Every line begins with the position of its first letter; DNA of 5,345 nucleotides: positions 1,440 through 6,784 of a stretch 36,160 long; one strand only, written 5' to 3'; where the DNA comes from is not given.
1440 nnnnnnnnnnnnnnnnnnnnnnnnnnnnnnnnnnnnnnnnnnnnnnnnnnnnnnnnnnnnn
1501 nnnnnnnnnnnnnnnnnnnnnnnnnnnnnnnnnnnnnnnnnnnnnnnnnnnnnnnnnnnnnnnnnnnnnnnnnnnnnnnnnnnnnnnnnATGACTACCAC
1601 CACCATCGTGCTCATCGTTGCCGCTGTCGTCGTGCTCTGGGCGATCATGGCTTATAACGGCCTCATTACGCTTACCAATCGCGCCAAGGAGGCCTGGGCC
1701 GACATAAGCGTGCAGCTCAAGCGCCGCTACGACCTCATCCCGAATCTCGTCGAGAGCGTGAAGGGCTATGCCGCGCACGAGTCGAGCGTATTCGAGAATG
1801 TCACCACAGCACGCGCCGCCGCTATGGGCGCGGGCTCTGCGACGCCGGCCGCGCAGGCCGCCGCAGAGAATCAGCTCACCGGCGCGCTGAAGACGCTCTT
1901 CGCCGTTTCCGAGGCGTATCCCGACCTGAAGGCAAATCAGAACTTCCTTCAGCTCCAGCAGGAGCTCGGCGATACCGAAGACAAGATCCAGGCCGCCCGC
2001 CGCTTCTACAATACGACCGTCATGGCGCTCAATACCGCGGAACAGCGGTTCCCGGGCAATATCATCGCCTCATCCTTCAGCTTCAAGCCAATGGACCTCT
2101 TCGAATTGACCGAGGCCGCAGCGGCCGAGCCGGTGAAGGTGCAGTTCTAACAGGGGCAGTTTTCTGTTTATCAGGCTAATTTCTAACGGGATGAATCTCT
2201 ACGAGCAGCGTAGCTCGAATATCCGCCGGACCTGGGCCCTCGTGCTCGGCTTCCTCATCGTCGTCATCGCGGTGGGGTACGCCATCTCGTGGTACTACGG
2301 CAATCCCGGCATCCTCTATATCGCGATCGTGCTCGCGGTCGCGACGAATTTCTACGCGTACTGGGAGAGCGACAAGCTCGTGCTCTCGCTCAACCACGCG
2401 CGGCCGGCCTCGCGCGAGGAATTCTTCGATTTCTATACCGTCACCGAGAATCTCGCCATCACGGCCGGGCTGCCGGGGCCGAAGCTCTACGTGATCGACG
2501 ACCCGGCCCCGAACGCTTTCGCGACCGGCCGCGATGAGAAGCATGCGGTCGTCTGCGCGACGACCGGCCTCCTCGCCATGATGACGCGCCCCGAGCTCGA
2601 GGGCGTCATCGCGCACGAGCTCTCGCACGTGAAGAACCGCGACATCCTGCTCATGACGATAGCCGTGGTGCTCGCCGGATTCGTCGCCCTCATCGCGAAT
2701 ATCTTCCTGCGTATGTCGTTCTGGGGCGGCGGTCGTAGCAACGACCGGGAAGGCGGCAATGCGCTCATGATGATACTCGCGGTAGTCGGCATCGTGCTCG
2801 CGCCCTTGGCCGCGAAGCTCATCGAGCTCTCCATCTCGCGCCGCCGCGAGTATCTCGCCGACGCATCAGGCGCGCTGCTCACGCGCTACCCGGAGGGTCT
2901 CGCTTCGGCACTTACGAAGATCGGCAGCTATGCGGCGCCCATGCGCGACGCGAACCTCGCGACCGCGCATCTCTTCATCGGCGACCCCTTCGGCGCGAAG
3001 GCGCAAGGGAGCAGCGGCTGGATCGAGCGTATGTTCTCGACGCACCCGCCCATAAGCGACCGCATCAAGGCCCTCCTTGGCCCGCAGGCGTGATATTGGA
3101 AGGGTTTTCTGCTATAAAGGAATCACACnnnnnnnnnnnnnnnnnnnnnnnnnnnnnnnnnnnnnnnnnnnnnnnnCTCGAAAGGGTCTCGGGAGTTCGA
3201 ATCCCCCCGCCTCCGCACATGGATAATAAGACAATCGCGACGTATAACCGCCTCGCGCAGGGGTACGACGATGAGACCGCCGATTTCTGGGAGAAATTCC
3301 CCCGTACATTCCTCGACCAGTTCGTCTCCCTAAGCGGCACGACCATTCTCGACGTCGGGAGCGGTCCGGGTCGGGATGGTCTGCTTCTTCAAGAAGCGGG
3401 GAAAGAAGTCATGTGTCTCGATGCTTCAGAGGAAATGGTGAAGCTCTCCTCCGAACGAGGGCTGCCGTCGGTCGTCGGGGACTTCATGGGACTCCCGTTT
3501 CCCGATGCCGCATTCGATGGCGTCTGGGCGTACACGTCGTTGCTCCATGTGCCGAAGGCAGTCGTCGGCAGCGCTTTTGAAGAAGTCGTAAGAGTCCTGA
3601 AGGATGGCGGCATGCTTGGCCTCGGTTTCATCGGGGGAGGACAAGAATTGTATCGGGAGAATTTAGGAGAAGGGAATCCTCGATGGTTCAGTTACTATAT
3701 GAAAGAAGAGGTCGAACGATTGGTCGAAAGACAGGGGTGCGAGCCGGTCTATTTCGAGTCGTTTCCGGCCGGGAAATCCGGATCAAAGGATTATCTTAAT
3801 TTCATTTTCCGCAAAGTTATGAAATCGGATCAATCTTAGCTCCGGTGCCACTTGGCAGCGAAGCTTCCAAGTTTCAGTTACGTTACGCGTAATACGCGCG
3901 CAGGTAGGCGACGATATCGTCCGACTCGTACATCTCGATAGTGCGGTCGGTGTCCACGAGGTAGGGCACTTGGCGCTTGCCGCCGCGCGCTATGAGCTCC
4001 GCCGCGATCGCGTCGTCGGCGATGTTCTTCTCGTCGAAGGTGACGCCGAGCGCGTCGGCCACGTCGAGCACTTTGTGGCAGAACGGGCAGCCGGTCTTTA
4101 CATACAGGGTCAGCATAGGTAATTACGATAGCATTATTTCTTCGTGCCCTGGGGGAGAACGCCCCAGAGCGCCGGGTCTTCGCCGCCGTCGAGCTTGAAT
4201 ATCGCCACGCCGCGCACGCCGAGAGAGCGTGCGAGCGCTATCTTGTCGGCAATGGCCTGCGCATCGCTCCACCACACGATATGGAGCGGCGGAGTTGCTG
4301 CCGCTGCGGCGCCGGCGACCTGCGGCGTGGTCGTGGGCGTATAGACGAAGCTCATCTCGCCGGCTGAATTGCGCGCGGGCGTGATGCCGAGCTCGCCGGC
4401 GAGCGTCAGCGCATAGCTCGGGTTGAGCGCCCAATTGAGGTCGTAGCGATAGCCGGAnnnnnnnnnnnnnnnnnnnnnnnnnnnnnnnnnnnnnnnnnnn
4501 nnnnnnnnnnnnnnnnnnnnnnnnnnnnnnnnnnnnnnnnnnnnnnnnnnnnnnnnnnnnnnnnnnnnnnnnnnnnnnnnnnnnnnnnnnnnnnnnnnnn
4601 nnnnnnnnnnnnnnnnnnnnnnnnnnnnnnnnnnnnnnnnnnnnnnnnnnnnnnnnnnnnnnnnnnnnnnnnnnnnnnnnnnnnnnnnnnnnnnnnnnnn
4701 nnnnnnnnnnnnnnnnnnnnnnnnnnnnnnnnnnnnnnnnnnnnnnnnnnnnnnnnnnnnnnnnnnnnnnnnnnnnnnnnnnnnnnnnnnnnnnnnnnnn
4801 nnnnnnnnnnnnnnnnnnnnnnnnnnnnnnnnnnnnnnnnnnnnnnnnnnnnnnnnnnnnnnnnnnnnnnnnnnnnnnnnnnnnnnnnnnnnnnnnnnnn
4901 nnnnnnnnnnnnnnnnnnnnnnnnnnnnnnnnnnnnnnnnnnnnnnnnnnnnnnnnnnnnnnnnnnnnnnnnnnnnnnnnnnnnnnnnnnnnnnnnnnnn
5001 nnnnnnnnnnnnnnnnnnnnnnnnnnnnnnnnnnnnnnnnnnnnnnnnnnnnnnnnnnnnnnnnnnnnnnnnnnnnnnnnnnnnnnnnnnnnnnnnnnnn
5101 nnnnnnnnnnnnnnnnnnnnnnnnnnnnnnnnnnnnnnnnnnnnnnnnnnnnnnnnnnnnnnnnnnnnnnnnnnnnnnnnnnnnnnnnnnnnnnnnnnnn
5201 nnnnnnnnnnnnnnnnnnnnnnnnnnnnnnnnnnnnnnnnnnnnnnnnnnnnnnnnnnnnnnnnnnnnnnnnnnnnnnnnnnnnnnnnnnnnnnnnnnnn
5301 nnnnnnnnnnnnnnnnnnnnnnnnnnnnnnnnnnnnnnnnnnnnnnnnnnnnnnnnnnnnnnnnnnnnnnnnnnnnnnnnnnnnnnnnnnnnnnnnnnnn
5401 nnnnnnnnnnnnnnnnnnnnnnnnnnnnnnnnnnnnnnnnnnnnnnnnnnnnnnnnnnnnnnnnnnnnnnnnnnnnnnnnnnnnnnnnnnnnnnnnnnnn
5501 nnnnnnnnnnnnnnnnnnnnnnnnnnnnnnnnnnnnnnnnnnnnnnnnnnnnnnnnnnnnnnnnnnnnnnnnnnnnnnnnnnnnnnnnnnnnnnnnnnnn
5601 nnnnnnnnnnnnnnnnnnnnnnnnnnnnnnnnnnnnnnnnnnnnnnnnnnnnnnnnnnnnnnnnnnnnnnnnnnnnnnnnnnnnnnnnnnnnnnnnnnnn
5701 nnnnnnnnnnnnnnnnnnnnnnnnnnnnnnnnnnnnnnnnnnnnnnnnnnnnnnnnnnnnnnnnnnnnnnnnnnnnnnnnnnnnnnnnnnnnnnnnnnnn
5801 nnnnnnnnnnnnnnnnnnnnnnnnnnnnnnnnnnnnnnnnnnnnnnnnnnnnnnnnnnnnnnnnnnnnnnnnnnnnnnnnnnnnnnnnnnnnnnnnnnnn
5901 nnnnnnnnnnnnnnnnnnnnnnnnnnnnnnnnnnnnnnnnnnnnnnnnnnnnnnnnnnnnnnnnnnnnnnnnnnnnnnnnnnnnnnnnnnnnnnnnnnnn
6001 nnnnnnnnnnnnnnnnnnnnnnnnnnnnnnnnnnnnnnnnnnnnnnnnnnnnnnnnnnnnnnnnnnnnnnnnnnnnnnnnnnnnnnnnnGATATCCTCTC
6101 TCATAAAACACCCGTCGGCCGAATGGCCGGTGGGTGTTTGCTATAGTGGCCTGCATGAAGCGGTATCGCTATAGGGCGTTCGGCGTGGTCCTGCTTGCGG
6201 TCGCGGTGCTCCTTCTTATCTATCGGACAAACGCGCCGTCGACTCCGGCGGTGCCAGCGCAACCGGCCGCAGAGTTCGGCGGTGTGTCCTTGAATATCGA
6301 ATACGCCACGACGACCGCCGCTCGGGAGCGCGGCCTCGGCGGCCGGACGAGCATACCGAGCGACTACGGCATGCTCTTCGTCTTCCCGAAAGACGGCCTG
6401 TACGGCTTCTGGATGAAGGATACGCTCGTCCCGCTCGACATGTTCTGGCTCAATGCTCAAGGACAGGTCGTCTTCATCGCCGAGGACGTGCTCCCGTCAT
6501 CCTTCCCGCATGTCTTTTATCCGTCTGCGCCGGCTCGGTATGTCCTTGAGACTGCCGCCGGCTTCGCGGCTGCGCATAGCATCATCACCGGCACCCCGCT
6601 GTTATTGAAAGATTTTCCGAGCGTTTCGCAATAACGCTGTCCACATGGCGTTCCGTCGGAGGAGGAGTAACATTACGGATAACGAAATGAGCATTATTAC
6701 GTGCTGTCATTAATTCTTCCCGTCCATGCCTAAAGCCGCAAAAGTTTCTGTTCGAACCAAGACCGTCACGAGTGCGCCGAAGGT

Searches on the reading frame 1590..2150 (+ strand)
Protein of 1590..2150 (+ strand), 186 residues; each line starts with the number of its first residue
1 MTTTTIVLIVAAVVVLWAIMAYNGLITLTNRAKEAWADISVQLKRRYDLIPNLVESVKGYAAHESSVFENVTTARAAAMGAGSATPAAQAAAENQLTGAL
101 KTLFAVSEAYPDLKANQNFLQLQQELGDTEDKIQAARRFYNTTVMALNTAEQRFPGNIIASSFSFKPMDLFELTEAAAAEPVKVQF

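Call 45: search_protein_families(library=pfam, proteins=[window:1590-2150:+], max_evalue=0.0001)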
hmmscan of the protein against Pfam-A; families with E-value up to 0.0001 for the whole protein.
window:1590-2150:+ (186 aa): 1 family
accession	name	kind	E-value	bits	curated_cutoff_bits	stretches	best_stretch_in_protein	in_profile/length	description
PF04011.17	LemA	-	3.2e-59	199.5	26.2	1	35-186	1-149/149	LemA family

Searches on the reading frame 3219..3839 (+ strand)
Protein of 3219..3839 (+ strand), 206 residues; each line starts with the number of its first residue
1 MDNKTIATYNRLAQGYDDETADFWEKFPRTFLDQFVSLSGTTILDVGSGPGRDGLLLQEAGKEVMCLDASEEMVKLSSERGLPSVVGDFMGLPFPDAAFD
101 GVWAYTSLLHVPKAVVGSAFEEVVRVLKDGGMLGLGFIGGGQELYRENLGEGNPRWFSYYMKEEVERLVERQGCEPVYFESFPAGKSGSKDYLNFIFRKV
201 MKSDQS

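Call 47: search_protein_families(library=pfam, proteins=[window:3219-3839:+], max_evalue=0.0001)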
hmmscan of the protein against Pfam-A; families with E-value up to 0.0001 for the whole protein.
window:3219-3839:+ (206 aa): 5 families
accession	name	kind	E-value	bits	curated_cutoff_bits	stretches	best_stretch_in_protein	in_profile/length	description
PF08241.18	Methyltransf_11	-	3.9e-18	66.3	21.2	1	44-133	1-93/95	Methyltransferase domain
PF13649.12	Methyltransf_25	-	2.1e-17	64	27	1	43-131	1-97/97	Methyltransferase domain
PF08242.18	Methyltransf_12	-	1.4e-08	35.7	30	1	44-133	1-98/98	Methyltransferase domain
PF13847.12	Methyltransf_31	-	7.2e-08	32.7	27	1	39-154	3-127/145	Methyltransferase domain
PF13489.12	Methyltransf_23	-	9.2e-07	29.2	27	1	35-177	16-162/164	Methyltransferase domain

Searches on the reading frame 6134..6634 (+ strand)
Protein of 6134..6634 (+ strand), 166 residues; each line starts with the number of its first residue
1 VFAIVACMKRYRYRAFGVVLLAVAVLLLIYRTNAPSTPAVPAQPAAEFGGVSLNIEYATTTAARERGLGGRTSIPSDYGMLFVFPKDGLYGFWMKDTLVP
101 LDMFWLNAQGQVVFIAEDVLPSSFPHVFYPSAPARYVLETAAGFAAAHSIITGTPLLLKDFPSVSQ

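Call 45: search_protein_families(library=pfam, proteins=[window:6134-6634:+], max_evalue=0.0001)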
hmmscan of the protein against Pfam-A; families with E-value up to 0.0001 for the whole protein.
window:6134-6634:+ (166 aa): 1 family
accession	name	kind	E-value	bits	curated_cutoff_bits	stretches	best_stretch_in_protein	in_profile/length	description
PF02643.20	DUF192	-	6.4e-27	94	27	1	54-155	2-93/96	Uncharacterized ACR, COG1430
